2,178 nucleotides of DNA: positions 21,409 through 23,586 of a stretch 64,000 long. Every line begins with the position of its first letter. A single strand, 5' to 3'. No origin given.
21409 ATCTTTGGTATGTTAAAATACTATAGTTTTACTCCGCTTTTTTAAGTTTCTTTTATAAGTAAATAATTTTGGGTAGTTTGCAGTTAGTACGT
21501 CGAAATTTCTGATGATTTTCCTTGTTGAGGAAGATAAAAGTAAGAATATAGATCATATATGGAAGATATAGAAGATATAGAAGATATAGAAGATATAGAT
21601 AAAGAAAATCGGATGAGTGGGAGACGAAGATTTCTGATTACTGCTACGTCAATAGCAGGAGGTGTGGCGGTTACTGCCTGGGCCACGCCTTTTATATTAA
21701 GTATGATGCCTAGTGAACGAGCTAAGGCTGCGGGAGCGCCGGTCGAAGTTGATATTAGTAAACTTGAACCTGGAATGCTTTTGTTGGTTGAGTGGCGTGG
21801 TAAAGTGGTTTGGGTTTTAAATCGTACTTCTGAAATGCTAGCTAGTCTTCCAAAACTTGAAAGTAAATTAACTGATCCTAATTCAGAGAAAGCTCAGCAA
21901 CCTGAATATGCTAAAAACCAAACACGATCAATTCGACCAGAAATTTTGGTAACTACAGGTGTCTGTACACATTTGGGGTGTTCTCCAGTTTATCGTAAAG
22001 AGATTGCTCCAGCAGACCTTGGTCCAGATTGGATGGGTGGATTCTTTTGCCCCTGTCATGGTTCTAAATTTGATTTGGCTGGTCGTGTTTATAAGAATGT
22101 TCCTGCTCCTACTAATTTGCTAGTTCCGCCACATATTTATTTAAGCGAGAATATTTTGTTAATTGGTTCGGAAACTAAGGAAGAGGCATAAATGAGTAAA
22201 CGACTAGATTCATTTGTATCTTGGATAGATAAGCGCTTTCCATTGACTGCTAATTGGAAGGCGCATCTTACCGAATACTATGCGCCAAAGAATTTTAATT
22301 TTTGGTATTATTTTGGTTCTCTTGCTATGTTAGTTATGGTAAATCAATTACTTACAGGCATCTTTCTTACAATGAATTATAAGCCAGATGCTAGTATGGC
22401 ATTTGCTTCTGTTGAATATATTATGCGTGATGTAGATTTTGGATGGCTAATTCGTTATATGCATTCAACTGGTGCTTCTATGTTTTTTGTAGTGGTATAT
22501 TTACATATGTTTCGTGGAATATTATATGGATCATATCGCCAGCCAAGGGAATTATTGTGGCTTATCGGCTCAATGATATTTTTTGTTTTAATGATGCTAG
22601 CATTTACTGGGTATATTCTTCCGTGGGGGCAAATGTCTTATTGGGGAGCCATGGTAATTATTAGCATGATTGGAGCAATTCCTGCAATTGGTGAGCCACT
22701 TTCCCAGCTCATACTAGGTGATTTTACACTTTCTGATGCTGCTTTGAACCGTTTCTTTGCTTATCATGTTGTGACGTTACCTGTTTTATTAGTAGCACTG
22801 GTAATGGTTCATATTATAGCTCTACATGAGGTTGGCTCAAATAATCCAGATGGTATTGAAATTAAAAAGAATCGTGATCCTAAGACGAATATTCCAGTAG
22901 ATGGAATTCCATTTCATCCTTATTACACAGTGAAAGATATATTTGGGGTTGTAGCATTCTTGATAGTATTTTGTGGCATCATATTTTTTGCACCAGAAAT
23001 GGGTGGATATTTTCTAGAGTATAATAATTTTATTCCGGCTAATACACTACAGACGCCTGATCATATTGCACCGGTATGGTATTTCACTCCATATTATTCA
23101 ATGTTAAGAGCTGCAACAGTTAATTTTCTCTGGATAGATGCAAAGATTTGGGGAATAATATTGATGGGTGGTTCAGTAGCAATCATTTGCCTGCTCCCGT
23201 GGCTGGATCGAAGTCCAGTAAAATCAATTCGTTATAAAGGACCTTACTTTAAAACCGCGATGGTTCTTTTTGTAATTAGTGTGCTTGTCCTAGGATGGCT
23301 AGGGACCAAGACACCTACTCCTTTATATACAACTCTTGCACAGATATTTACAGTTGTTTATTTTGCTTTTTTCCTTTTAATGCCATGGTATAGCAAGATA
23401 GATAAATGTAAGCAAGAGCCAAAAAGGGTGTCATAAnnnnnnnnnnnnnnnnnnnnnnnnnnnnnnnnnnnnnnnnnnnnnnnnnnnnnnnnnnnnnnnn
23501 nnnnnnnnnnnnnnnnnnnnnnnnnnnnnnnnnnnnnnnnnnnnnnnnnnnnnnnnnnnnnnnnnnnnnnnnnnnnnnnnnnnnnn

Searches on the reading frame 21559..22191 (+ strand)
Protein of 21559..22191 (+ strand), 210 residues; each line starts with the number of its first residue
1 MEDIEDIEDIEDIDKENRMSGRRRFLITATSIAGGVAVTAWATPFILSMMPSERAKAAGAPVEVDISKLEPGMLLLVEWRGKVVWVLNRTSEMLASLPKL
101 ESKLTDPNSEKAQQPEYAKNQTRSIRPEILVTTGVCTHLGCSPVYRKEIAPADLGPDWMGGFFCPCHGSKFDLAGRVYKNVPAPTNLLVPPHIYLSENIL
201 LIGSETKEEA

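Call 47: search_protein_families(library=pfam, max_evalue=0.0001, proteins=[window:21559-22191:+])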
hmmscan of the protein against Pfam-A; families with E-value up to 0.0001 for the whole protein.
window:21559-22191:+ (210 aa): 2 families
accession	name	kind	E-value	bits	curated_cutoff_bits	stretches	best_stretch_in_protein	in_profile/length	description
PF10399.14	UCR_Fe-S_N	-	1e-08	34.9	24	1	19-52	8-41/41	Ubiquitinol-cytochrome C reductase Fe-S subunit TAT signal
PF00355.32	Rieske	-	4.2e-07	30.2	20.3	1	126-186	33-83/88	Rieske [2Fe-2S] domain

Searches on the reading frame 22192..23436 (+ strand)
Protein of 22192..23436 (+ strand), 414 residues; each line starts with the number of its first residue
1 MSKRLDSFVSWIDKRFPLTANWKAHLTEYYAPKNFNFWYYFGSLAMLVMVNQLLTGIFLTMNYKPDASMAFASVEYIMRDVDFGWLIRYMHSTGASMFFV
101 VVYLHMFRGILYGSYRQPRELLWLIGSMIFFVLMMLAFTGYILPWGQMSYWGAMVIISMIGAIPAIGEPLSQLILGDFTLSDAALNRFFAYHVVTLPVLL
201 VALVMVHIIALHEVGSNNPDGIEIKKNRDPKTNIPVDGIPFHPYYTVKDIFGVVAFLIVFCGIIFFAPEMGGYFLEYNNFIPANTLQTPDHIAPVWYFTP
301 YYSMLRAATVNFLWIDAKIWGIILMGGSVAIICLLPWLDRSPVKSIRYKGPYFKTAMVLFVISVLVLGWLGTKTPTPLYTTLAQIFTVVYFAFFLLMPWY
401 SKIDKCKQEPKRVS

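Call 47: search_protein_families(library=pfam, max_evalue=0.0001, proteins=[window:22192-23436:+])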
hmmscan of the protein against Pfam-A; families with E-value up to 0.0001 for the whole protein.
window:22192-23436:+ (414 aa): 3 families
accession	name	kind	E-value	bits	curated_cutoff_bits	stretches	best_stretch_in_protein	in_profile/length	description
PF00033.24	Cytochrome_B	-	5.2e-66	222.5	27.2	1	27-215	2-189/189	Cytochrome b/b6/petB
PF13631.11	Cytochrom_B_N_2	-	4.4e-43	147.6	27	1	97-269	2-164/169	Cytochrome b(N-terminal)/b6/petB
PF00032.22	Cytochrom_B_C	-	5e-37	126.7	20.7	1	282-391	1-102/102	Cytochrome b(C-terminal)/b6/petD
